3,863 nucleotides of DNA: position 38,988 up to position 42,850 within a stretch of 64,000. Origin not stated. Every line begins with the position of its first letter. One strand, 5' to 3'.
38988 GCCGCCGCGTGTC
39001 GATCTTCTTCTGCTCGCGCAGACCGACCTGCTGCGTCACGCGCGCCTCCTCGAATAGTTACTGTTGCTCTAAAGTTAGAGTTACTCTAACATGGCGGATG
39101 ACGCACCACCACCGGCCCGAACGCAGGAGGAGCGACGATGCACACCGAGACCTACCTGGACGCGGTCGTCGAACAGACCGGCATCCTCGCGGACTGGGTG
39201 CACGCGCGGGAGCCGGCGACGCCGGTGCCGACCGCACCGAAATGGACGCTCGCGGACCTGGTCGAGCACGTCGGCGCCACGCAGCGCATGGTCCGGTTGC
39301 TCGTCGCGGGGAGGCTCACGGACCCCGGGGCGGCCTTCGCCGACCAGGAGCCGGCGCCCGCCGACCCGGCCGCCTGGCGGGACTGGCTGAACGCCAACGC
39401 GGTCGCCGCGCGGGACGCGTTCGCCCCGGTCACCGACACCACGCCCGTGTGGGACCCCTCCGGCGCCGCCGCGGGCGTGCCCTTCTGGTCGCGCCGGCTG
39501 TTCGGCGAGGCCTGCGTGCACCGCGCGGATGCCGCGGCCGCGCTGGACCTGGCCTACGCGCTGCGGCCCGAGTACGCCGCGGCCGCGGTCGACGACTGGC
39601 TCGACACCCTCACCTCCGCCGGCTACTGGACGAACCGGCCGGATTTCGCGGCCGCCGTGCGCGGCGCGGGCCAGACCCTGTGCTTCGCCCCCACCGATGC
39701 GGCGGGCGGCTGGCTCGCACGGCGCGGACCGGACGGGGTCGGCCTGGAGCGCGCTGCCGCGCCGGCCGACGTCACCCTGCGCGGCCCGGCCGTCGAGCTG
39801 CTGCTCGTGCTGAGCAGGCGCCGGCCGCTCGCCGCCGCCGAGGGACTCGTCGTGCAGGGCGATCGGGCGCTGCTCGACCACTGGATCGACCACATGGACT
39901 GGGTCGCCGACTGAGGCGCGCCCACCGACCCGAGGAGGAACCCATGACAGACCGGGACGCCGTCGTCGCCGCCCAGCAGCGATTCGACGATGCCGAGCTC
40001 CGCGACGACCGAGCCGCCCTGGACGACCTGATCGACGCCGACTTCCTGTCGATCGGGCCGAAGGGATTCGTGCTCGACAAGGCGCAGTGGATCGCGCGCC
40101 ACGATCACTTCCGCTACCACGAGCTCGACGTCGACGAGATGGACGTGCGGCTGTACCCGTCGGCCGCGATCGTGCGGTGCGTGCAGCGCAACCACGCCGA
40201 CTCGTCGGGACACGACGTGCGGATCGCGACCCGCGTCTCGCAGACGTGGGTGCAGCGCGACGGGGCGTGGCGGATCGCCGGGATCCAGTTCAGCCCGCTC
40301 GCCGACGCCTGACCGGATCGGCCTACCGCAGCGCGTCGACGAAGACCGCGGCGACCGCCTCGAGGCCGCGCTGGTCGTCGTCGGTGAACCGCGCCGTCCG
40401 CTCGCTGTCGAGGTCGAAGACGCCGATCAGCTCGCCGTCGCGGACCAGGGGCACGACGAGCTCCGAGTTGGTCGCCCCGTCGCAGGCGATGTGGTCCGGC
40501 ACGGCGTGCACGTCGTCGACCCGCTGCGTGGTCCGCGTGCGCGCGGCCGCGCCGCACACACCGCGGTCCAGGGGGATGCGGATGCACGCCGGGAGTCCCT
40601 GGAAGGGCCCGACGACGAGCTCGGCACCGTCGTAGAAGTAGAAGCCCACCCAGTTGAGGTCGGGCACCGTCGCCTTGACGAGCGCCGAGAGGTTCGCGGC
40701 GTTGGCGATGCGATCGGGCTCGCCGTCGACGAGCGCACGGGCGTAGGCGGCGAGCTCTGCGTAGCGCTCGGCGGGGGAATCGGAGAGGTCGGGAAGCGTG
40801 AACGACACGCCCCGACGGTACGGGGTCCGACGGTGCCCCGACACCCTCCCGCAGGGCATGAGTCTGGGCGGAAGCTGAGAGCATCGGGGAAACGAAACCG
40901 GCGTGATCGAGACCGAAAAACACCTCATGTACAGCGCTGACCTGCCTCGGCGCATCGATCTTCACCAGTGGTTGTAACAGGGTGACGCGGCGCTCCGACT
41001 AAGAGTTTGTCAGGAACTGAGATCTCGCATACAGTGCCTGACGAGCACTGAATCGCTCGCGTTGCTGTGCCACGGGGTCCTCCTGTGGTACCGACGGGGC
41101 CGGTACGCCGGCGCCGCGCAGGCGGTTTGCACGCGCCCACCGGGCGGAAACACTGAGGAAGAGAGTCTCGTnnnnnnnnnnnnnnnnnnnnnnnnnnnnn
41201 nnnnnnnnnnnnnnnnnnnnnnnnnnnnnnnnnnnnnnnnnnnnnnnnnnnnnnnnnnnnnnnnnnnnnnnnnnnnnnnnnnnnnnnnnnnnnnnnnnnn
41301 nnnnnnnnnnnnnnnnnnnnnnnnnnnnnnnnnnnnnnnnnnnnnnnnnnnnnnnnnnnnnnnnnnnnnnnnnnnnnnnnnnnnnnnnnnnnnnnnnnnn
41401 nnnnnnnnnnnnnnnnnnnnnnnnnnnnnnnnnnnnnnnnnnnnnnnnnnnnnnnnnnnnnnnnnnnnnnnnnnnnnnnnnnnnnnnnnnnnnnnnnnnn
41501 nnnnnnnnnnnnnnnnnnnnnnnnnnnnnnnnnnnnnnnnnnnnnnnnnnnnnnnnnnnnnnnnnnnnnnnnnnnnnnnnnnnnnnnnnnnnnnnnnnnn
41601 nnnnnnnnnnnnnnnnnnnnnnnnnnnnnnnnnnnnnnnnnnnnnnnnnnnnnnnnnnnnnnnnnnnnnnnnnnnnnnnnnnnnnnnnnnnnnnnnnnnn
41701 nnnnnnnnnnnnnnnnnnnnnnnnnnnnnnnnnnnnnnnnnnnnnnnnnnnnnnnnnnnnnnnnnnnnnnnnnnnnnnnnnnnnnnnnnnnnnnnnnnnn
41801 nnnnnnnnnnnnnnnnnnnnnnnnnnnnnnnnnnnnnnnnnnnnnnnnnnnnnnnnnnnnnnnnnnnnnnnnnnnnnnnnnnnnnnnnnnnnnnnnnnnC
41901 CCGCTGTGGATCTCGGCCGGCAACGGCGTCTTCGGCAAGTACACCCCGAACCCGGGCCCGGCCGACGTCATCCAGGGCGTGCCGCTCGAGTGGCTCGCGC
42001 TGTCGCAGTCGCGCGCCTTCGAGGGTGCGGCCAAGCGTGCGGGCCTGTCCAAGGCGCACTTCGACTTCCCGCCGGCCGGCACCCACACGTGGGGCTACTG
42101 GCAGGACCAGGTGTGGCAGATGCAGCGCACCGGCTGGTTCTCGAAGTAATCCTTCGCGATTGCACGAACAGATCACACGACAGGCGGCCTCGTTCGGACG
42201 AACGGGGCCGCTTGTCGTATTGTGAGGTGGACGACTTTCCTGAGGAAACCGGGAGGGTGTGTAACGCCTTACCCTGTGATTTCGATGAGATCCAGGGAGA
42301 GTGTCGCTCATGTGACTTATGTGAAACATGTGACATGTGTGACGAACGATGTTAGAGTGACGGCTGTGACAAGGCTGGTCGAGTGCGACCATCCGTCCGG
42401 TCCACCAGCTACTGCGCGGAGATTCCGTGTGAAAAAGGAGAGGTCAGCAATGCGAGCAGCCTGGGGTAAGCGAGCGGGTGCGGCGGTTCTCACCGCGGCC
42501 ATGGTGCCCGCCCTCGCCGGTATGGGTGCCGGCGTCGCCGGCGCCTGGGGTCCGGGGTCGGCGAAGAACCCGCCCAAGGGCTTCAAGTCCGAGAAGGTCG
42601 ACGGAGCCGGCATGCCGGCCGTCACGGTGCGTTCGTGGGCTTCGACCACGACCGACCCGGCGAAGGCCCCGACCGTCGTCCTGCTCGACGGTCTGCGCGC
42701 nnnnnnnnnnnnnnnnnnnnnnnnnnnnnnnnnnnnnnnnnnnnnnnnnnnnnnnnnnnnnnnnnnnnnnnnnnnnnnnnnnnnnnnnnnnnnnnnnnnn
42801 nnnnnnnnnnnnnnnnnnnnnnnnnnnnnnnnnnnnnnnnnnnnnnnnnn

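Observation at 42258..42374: ~117-bp array of GTGAC direct repeats in exact 9-bp register upstream of a mycolyltransferase gene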

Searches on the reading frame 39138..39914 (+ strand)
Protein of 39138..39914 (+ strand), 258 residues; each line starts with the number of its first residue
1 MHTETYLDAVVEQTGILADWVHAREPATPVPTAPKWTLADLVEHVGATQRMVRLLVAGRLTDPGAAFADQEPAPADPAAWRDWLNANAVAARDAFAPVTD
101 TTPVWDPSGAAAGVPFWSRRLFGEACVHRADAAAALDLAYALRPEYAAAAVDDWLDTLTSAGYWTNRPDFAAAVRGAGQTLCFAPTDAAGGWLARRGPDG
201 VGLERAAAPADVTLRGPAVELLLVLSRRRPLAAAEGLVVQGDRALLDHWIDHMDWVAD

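Call 11: search_protein_families(library=pfam, proteins=[window:39138-39914:+])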
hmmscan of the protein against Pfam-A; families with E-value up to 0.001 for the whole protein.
window:39138-39914:+ (258 aa): 2 families
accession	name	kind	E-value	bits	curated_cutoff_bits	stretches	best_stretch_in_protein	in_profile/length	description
PF11716.13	MDMPI_N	-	2.7e-13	51.3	24.2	1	18-133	12-140/140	Mycothiol maleylpyruvate isomerase N-terminal domain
PF07398.16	MDMPI_C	-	1.8e-08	35.4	29.5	1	147-247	3-89/90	MDMPI C-terminal domain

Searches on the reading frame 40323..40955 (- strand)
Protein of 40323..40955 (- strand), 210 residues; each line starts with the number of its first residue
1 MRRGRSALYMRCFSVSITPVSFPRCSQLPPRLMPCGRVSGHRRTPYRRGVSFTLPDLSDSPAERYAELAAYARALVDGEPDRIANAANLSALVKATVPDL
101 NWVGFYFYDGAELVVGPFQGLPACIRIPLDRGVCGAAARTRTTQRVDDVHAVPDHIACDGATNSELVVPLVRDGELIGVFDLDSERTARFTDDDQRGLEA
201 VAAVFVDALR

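Call 11: search_protein_families(library=pfam, proteins=[window:40323-40955:-])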
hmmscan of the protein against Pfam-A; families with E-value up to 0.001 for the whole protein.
window:40323-40955:- (210 aa): 2 families
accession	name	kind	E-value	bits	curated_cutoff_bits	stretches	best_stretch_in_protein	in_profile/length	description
PF13185.12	GAF_2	-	3.1e-13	50.5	28.6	1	92-209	15-135/136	GAF domain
PF01590.32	GAF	-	2.9e-12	47.7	22.4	1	101-204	20-128/133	GAF domain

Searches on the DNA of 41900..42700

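Call 89: search_rna_families(source=window, start=41900, end=42700, threshold=evalue, max_evalue=1)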
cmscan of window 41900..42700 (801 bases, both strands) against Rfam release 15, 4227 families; matches with E-value up to 1: 1.
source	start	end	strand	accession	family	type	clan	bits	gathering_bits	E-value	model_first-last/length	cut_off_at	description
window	42171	42223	-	RF02337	GlsR8_miR10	Gene; snRNA; snoRNA; CD-box;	-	18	100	0.55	1-70/70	no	Giardia snoRNA GlsR8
